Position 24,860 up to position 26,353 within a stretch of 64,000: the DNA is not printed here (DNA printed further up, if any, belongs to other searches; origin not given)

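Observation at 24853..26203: Decayed HigB toxin upstream of an intact HigA-XRE::ImmA/IrrE metallopeptidase fusion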

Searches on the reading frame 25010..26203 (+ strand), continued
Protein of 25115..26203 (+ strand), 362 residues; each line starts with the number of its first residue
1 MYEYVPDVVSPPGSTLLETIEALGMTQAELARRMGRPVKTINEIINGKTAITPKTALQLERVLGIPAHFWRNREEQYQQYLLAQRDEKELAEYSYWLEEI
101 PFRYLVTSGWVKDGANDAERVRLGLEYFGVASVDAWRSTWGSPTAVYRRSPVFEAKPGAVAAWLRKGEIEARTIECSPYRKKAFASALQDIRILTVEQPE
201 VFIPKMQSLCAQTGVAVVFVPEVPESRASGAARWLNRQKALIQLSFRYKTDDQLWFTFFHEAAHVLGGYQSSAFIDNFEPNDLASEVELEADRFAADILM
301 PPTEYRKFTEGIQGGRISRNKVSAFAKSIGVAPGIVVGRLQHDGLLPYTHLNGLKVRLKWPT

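Call 34: find_related_loci(query=A2, collection=genome_contigs, flank=3000)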
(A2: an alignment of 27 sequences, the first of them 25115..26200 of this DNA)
Query A2 (362 aa) in genome_contigs; peptide patterns used: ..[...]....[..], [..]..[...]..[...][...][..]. (x = any residue, [..] = any of these).
599 stretches matched a pattern (row limit reached: there are more); 572 encode a relative of the query (tblastn E <= 1e-3); the best 80 are kept; 80 distinct loci.
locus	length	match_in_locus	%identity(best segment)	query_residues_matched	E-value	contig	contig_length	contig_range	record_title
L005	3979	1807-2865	52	3-360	3e-126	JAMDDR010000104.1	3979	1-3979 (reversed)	MAG: Chloroflexota bacterium isolate FK_Sedi_B_Bin.13 NODE_99545_length_3979_cov_2.11994, whole genome shotgun sequence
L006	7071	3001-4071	52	3-360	2e-123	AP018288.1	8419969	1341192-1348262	Nostoc sp. NIES-4103 DNA, nearly complete genome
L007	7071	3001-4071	51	3-360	1e-122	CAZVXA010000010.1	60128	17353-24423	MAG TPA_asm: uncultured bacterium isolate SRP319275_co3_141 genome assembly, contig: NODE_673_length_60128_cov_82.225442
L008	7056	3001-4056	53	3-360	6e-122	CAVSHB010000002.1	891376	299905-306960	MAG: uncultured Nitrospiraceae bacterium isolate MFD01476.bin.1.136 genome assembly, contig: contig_55726, whole genome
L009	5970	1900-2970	53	3-360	4e-122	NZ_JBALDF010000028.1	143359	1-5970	MAG: Nostoc sp. isolate P14213 bin 4 NODE_41_length_143359_cov_46.528381, whole genome shotgun sequence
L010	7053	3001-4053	51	3-360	2e-121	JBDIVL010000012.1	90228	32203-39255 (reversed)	MAG: Candidatus Brocadiaceae bacterium isolate Bin_5 NODE_167_length_90228_cov_9.560848, whole genome shotgun sequence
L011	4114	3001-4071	51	3-360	1e-121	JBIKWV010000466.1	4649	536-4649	MAG: Elainellaceae cyanobacterium isolate ME2015-09-16_3300042289_group6_bin18 Rohwer_bin1281_scaffold_34734_c1, whole g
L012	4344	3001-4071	52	3-360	9e-121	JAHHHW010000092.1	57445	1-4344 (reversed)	MAG: Pelatocladus maniniholoensis HA4357-MV3 scaffold_36_c1, whole genome shotgun sequence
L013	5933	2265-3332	52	4-360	1e-120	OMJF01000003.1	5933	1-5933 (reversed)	Anabaena sp. 54 isolate AM_0902 genome assembly, contig: k99_750171, whole genome shotgun sequence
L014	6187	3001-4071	51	3-360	3e-120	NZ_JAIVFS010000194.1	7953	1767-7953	Nostoc mirabile CHAB5784 strain CHAB 5784 NODE_194_length_7953_cov_86.405699, whole genome shotgun sequence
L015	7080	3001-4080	50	3-362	3e-120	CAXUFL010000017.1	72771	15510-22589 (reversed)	MAG TPA_asm: uncultured bacterium isolate public_SRR1531569_metawrap_bin.1 genome assembly, contig: public_SRR1531569_me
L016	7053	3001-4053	51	3-360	9e-120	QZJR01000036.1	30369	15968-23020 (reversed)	MAG: Deltaproteobacteria bacterium isolate SURF_34 Ga0104751_1002254, whole genome shotgun sequence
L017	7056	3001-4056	52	3-360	1e-121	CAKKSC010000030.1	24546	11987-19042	Desulfuromonadales bacterium isolate Hainich-H52-bin013-1 genome assembly, contig: H52-bin013_1_Hain_H52_02um_R1_631_len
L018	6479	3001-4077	51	4-360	4e-119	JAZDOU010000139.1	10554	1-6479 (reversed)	MAG: Pseudomonadota bacterium isolate MEGAHIT-group-0.794 k141_20387646, whole genome shotgun sequence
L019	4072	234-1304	51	3-360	2e-120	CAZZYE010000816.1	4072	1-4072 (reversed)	MAG: uncultured Stigonema sp. isolate Brown_Z.bin.1 genome assembly, contig: NODE_10669_length_4072_cov_7.577296, whole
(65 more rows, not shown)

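Call 39: search_solved_structures(query=A2, max_evalue=0.01)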
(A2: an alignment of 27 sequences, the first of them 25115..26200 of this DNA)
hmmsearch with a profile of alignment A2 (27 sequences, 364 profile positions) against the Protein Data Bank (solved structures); distinct sequences matched with E-value up to 0.01: 13.
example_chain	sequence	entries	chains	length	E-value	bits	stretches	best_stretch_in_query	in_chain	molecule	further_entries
3trb_A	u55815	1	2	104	1e-09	41.4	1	16-100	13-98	Virulence-associated protein I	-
3cec_A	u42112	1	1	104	1.2e-09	41.1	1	16-96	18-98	Putative antidote protein of plasmid maintenance system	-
7csv_A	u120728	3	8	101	1.6e-08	37.4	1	16-100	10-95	HTH cro/C1-type domain-containing protein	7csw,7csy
6jpi_A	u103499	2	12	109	2e-08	37.1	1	16-100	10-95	HTH cro/C1-type domain-containing protein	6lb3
6f8s_A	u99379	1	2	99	1.9e-07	33.9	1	16-95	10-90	XRE family transcriptional regulator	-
6f8h_A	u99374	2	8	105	2e-07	33.8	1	16-95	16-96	XRE family transcriptional regulator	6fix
2icp_A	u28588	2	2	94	2.7e-07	33.4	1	16-88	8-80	antitoxin higa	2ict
4mcx_A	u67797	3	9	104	8.4e-07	31.8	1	14-86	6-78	Antidote protein | Antitoxin HigA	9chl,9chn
6chv_A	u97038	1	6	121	9.4e-07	31.6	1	13-86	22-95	Antitoxin HigA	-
4mct_A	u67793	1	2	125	1.3e-06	31.2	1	14-86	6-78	Antidote protein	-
6cf1_A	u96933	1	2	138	1.3e-06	31.1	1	13-86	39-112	Antitoxin HigA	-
2eby_A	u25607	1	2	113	0.00012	24.7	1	15-82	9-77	Putative HTH-type transcriptional regulator ybaQ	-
8ezt_A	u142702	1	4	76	0.0022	20.5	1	27-74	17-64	HipB(Lp)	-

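Call 40: search_protein_families(library=padloc, proteins=[window:25115-26203:+, L002:4669-5001:+], max_evalue=0.01)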
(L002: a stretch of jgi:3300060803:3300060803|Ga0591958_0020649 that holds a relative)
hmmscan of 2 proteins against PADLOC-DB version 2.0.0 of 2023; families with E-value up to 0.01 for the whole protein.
window:25115-26203:+ (362 aa): 19 families
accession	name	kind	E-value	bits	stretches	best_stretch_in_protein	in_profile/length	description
PDLC03982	PD-Lambda-2_B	-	8.9e-27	92.4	1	20-343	68-376/402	-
PDLC04141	capP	-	6.6e-10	36.9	1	226-331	41-141/242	capP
PDLC03949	RmrA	-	1.2e-08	32.2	2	24-75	15-66/363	-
PDLC03952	RmrA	-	3.5e-07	27.4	1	208-305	176-269/395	-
PDLC03954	RmrA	-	6.3e-07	26.6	1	203-302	159-254/380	-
PDLC03946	RmrA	-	8e-07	26.1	1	203-309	142-238/357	-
PDLC03953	RmrA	-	1.3e-06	25.9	0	199-305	145-249/373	-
PDLC03947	RmrA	-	1.3e-06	25.5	1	206-305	162-257/383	-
PDLC04760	PDC-M64C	-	1e-05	23.8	1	18-66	33-81/93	-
PDLC03955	RmrA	-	4.1e-05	21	0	201-305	163-256/371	-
PDLC03943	RmrA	-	5.5e-05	20.4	1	288-348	217-277/370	-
PDLC03951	RmrA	-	9.4e-05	19.5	0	16-79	13-76/400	-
PDLC04759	PDC-M64B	-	0.00012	20.1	1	16-67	31-82/135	-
PDLC03948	RmrA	-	0.00015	18.8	0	15-73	12-70/397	-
PDLC04775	PDC-M69A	-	0.00033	19.1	1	13-67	9-63/113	-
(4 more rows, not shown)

L002:4669-5001:+ (111 aa): 0 families

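Call 49: find_related_loci(query=A4, collection=metagenome_contigs, flank=2500)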
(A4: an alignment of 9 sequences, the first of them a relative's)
Query A4 (112 aa) in metagenome_contigs; peptide patterns used: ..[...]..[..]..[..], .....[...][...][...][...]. (x = any residue, [..] = any of these).
600 stretches matched a pattern (row limit reached: there are more); 508 encode a relative of the query (tblastn E <= 1e-3); the best 80 are kept; 80 distinct loci.
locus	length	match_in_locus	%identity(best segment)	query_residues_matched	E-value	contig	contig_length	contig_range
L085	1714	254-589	80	1-112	4e-61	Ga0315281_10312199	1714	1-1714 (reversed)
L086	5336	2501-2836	77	1-112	1e-55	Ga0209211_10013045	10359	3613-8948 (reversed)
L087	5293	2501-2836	76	1-112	6e-55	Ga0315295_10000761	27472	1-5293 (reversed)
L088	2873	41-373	74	1-111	3e-54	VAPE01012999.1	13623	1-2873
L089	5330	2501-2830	67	3-112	7e-50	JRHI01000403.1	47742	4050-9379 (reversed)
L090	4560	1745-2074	70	3-112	2e-49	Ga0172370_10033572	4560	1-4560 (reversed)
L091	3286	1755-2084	70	3-112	2e-49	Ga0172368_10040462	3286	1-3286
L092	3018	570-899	66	3-112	3e-49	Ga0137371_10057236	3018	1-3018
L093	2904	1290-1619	66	3-112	3e-49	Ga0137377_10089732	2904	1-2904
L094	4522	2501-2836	63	1-112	2e-48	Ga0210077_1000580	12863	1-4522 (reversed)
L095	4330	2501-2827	66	3-111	4e-48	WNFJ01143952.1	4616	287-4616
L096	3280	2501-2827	66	3-111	4e-48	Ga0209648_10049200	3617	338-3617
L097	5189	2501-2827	65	3-111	2e-47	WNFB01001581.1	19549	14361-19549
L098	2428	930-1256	64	3-111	2e-47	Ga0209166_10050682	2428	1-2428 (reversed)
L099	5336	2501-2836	61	1-112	2e-46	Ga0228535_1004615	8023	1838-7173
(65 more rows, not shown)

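Call 59: predict_structure(alignment_id=A2)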
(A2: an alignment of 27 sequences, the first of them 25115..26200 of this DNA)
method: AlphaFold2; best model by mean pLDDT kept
length: 362 residues; sequences in the alignment: 27
mean_pLDDT: 87.4   pTM: 0.77
mean pLDDT of the five models: 87.4, 87.2, 87.0, 86.2, 86.1
residues with pLDDT >= 90: 240; 70-90: 83; 50-70: 21; < 50: 18
segments of 3 or more residues with pLDDT < 50: 1-5, 271-283
pLDDT, mean of each block of 10 residues (from residue 1): 53 90 93 94 90 94 93 89 88 93 95 94 95 88 61 82 93 96 97 94 96 97 85 89 90 95 81 37 65 95 94 83 96 96 93 91 59
secondary structure, 60 per line:
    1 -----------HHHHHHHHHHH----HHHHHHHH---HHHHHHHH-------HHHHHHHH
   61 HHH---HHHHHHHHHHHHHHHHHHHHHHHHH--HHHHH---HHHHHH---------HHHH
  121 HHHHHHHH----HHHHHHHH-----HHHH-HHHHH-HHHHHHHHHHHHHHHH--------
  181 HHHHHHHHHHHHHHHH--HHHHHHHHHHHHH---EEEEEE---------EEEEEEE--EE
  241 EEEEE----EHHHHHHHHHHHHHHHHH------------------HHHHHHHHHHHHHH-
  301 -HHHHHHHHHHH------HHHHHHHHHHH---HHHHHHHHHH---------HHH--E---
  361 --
elements in order: H12-22 H27-34 H38-45 H53-63 H67-91 H94-98 H102-107 H117-128 H133-140 H146-149 H151-155 H157-172 H181-196 H199-211 E215-220 E230-236 E239-245 H251-267 H286-299 H302-312 H319-329 H333-342
